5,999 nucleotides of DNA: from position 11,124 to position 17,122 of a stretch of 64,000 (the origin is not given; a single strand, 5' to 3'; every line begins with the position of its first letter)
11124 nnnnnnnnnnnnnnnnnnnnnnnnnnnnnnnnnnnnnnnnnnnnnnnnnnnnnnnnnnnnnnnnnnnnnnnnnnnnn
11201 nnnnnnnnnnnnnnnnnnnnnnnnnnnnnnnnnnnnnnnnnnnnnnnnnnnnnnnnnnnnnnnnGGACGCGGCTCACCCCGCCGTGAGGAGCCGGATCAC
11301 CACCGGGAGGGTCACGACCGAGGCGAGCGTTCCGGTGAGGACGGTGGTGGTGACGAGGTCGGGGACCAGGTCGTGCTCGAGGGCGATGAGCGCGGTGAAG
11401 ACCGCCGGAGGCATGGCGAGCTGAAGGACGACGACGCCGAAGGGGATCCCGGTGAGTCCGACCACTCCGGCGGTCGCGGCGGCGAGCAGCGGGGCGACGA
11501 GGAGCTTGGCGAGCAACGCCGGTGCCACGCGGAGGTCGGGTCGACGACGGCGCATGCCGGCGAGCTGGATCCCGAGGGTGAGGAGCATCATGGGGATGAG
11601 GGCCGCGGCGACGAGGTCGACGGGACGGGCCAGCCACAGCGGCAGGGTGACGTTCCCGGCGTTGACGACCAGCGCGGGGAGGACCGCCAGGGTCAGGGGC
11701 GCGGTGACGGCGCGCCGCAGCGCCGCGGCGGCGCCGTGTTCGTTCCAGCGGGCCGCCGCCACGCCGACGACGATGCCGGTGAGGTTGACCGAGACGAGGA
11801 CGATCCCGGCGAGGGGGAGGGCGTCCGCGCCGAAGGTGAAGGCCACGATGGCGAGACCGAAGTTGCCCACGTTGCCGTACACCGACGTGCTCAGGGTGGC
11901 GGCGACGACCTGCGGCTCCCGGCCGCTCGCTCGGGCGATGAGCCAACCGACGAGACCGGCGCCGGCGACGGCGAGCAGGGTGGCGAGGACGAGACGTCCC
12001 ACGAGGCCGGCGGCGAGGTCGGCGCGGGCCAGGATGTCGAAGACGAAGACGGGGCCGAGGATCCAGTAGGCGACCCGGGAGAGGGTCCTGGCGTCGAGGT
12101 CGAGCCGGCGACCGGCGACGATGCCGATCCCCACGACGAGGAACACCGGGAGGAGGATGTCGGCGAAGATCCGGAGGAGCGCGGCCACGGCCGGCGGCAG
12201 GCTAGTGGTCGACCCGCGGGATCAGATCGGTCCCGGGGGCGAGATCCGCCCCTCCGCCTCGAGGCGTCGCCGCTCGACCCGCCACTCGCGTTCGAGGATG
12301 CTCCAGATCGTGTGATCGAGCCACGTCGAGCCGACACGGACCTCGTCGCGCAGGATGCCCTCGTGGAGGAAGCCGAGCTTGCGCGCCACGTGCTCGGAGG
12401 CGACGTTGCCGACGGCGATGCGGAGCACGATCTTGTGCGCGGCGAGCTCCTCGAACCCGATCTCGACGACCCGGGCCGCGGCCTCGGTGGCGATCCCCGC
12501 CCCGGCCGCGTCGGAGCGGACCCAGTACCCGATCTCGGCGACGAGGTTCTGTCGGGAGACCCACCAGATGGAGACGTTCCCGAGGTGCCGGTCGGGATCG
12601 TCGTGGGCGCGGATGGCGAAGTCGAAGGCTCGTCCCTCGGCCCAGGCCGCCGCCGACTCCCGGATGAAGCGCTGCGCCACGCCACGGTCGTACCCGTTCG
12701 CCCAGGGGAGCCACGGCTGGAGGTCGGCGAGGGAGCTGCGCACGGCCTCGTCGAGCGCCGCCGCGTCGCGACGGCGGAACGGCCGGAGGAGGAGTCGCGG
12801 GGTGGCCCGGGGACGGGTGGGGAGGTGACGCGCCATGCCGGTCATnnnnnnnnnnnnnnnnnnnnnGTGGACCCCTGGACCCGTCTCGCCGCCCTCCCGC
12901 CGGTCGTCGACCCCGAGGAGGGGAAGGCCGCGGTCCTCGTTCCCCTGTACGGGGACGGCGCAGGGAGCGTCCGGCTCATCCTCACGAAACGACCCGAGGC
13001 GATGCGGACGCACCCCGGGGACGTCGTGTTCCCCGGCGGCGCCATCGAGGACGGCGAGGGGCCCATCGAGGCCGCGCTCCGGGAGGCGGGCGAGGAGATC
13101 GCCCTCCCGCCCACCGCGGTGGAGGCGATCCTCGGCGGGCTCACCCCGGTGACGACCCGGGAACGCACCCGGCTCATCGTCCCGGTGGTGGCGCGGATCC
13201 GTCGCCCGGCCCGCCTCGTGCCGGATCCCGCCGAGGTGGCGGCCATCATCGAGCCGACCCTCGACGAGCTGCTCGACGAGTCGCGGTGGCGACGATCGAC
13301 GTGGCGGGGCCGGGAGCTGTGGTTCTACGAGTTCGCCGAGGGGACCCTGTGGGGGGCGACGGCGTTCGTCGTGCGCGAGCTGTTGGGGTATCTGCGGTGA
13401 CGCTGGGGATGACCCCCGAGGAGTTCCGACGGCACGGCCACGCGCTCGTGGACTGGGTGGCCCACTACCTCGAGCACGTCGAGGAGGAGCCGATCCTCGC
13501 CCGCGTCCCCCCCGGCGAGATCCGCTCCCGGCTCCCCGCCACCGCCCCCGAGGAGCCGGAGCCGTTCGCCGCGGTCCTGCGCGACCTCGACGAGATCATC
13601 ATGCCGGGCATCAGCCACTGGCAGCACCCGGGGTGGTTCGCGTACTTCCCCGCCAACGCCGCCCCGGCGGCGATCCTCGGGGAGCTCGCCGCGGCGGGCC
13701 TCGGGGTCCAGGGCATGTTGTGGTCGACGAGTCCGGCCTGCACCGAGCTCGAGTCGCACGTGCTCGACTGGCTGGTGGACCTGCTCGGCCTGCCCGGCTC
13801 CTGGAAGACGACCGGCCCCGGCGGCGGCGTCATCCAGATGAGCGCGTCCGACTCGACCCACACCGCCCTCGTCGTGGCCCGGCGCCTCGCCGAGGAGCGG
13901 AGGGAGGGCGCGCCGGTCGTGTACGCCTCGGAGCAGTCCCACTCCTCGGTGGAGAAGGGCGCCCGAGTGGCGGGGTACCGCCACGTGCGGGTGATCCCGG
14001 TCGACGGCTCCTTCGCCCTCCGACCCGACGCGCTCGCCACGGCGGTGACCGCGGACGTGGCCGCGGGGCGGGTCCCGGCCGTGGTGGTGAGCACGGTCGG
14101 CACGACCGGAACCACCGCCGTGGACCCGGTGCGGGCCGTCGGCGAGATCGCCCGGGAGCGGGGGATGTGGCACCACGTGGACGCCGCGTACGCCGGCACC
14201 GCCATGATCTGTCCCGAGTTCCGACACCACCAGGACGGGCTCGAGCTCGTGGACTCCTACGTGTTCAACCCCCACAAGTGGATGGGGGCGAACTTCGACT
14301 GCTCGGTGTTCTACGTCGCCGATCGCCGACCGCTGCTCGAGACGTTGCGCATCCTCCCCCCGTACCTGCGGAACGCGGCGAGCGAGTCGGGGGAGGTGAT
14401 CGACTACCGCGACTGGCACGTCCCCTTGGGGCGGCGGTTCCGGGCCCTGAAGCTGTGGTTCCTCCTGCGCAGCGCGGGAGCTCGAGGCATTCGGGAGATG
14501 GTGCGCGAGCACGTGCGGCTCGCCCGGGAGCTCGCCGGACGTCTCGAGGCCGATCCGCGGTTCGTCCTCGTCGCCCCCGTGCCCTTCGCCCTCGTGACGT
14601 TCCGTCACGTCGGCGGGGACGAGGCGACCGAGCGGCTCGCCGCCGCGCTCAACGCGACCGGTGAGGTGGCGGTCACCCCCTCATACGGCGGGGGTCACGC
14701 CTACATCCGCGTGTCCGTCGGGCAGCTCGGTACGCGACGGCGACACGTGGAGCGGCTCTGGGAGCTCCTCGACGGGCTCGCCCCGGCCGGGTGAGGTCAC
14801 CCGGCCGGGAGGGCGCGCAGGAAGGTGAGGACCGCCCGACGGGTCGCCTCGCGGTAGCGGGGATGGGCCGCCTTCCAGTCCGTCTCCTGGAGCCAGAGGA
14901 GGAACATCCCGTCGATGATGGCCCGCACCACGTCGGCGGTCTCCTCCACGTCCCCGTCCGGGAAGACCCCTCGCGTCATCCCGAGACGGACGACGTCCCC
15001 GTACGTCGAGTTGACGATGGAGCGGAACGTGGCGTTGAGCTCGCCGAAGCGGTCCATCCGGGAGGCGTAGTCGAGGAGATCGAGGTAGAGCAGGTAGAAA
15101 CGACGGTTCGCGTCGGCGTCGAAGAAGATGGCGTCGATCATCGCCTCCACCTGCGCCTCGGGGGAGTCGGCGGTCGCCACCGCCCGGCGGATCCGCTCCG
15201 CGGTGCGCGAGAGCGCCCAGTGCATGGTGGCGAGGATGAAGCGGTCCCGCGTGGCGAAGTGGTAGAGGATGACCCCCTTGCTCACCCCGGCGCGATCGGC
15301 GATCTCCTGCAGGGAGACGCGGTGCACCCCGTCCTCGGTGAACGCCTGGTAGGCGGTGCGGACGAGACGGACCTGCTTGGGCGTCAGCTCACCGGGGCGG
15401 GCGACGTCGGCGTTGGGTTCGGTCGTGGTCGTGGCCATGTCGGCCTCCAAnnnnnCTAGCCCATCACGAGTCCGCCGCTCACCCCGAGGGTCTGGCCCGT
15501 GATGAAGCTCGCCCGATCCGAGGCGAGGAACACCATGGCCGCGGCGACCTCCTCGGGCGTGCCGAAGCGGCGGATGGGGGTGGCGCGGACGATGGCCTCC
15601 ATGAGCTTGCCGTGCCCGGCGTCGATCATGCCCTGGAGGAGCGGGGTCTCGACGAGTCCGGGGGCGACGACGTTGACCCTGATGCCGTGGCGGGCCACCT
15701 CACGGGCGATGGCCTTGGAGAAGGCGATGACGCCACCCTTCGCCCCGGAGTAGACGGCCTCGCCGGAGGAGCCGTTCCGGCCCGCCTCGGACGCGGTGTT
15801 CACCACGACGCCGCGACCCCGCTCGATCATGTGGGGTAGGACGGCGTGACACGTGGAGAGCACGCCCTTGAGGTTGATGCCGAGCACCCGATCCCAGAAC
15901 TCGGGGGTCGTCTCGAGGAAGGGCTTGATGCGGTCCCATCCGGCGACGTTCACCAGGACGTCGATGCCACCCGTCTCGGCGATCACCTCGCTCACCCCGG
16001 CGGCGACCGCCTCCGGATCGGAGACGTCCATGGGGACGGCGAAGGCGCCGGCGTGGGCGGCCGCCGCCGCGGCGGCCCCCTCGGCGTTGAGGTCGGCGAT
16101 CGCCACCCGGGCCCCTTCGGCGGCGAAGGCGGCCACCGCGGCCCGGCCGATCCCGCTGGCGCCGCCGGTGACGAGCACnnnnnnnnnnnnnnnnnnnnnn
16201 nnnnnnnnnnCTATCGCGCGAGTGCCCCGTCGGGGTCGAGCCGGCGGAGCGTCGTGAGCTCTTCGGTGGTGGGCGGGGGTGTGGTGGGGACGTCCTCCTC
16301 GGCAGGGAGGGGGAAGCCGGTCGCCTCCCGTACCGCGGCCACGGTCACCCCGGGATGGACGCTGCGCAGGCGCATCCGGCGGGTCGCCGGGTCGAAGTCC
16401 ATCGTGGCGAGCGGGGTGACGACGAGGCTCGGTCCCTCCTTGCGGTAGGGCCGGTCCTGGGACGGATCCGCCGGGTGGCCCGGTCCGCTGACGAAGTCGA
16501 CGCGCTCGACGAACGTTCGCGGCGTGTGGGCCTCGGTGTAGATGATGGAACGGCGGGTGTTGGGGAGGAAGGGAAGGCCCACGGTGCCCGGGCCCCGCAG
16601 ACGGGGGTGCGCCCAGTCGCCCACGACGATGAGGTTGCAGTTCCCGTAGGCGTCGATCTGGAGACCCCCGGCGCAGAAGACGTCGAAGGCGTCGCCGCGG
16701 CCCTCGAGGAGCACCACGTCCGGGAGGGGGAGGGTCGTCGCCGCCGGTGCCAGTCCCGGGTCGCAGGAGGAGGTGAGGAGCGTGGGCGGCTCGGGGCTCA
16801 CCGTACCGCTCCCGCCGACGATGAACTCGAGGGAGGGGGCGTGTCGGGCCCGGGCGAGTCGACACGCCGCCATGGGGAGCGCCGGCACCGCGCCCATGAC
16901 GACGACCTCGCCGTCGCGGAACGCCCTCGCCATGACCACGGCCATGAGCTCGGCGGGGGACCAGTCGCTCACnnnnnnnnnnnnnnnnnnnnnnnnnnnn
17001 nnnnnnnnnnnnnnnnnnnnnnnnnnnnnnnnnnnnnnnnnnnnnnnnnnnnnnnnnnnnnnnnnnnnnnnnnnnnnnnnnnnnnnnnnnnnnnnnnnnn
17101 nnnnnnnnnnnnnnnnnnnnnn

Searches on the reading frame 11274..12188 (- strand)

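Call 60: search_protein_families(library=pfam, max_evalue=0.00001, proteins=[window:11274-12188:-])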
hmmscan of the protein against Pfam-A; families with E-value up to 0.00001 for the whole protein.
window:11274-12188:- (304 aa): 1 family
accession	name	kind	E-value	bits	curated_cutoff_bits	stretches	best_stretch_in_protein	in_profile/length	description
PF03547.23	Mem_trans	-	7.9e-21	74.5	25.7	1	12-298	6-343/343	Membrane transport protein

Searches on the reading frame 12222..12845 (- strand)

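Call 60: search_protein_families(library=pfam, max_evalue=0.00001, proteins=[window:12222-12845:-])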
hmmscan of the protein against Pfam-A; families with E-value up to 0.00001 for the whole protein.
window:12222-12845:- (207 aa): 2 families
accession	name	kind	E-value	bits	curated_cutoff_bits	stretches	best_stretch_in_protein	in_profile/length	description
PF13302.13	Acetyltransf_3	-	2.3e-27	96.8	25.4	1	17-159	1-137/138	Acetyltransferase (GNAT) domain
PF00583.31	Acetyltransf_1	-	2.6e-08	34.6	20.7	1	83-159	41-116/116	Acetyltransferase (GNAT) family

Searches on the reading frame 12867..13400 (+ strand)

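Call 60: search_protein_families(library=pfam, max_evalue=0.00001, proteins=[window:12867-13400:+])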
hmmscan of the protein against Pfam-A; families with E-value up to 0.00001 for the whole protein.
window:12867-13400:+ (177 aa): 1 family
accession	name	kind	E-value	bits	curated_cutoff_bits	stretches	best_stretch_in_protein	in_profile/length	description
PF00293.34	NUDIX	-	2.2e-13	50.8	21.1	1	21-136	4-120/134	NUDIX domain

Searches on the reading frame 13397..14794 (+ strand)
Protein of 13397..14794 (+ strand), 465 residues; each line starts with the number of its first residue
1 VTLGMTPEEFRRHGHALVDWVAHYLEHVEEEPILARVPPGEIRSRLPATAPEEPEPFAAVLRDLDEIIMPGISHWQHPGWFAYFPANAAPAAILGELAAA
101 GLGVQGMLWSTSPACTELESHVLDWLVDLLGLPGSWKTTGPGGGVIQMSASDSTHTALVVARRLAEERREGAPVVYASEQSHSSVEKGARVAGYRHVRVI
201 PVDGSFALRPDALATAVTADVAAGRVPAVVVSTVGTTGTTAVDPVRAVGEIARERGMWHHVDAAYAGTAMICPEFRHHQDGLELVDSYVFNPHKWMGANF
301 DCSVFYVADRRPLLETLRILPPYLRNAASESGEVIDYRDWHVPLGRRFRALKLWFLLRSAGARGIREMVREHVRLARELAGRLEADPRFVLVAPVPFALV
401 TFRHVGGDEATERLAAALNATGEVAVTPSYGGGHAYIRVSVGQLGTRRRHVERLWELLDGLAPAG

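Call 60: search_protein_families(library=pfam, max_evalue=0.00001, proteins=[window:13397-14794:+])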
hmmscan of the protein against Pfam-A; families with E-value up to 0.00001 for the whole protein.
window:13397-14794:+ (465 aa): 1 family
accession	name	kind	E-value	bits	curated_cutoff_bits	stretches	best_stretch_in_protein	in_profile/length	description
PF00282.25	Pyridoxal_deC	-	1.3e-101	340.5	27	1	39-403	1-373/375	Pyridoxal-dependent decarboxylase conserved domain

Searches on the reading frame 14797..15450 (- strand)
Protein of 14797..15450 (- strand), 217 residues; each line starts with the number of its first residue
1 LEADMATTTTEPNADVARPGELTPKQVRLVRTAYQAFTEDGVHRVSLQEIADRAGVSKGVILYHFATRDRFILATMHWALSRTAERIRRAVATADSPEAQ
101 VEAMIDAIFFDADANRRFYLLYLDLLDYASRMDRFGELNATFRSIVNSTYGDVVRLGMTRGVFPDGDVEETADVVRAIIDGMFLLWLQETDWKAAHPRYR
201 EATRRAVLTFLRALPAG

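Call 11: search_protein_families(library=ncbifam, proteins=[window:14797-15450:-], max_evalue=1e-10)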
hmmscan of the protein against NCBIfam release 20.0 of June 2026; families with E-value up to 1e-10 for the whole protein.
window:14797-15450:- (217 aa): 3 families
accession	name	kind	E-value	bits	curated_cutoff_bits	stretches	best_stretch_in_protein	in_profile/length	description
TIGR03384.1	betaine_BetI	equivalog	1.9e-22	79.9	201.3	1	26-186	10-165/189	choline-binding transcriptional repressor BetI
NF001978.0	PRK00767.1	equivalog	1.3e-16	61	118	1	27-184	12-165/197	transcriptional regulator BetI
NF053731.1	TransRegFasRMycb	equivalog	1.1e-11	44.9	330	1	25-122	12-109/199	HTH-type transcriptional activator FasR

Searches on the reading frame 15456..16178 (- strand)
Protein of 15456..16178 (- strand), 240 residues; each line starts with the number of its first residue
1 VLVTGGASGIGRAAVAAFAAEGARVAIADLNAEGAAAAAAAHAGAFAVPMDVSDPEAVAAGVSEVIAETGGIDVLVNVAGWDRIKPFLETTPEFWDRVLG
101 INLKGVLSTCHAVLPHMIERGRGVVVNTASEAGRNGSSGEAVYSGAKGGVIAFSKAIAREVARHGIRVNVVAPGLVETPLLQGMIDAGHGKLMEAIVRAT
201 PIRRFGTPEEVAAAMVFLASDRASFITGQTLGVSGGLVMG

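Call 11: search_protein_families(library=ncbifam, proteins=[window:15456-16178:-], max_evalue=1e-10)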
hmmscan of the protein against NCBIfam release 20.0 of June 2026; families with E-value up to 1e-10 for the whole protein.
window:15456-16178:- (240 aa): 206 families (the best 25 are shown)
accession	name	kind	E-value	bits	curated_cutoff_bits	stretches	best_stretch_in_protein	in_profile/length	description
TIGR03206.1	benzo_BadH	equivalog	9e-79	264.4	431.2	1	2-239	7-250/250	2-hydroxycyclohexanecarboxyl-CoA dehydrogenase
NF005559.1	PRK07231.1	subfamily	1.6e-65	221.1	215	1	2-238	8-248/249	glucose 1-dehydrogenase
NF004791.0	PRK06138.1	equivalog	6.2e-65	219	312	1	2-238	9-250/252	SDR family oxidoreductase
NF004198.0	PRK05653.1-3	equivalog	1.9e-63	214.2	296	1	2-239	11-248/248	3-oxoacyl-ACP reductase FabG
TIGR01830.1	3oxo_ACP_reduc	equivalog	5.1e-63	213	297.75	1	2-238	2-239/239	3-oxoacyl-[acyl-carrier-protein] reductase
NF052558.1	MBtsdlDhBudC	equivalog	1.7e-62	211.2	270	1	2-237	7-241/250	meso-2,3-butanediol dehydrogenase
NF009466.0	PRK12826.1-2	subfamily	1.7e-60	204.6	222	1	2-239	7-246/248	3-oxoacyl-ACP reductase FabG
NF009464.0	PRK12824.1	subfamily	9.4e-60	202.3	269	1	2-239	6-244/245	3-oxoacyl-ACP reductase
NF005309.0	PRK06841.1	subfamily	1.7e-57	194.9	286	1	2-237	19-252/255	GolD/DthD family dehydrogenase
TIGR01829.1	AcAcCoA_reduct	subfamily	3.4e-57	193.9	302.1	1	2-239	4-242/242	acetoacetyl-CoA reductase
NF004818.0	PRK06172.1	equivalog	1.3e-56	191.8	336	1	2-238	11-251/253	SDR family oxidoreductase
NF009093.0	PRK12429.1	subfamily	1.4e-56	191.6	258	1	2-239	9-258/259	3-hydroxybutyrate dehydrogenase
NF005472.0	PRK07067.1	equivalog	1.6e-56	191.7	338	1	2-239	10-256/257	L-iditol 2-dehydrogenase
NF004197.0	PRK05653.1-1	equivalog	1.1e-55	189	332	1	2-239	11-248/249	3-oxoacyl-ACP reductase FabG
NF004713.0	PRK06057.1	equivalog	2.2e-55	187.9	404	1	2-237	13-249/257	3-oxoacyl-ACP reductase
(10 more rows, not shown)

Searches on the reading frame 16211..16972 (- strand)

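Call 11: search_protein_families(library=ncbifam, proteins=[window:16211-16972:-], max_evalue=1e-10)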
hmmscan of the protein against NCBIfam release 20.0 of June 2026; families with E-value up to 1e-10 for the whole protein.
window:16211-16972:- (253 aa): 0 families

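Call 60: search_protein_families(library=pfam, max_evalue=0.00001, proteins=[window:16211-16972:-])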
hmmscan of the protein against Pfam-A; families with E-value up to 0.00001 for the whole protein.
window:16211-16972:- (253 aa): 1 family
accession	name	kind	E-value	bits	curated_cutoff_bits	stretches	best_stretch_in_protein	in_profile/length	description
PF01144.29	CoA_trans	-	1.6e-11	44.4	23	1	10-216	4-216/217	Coenzyme A transferase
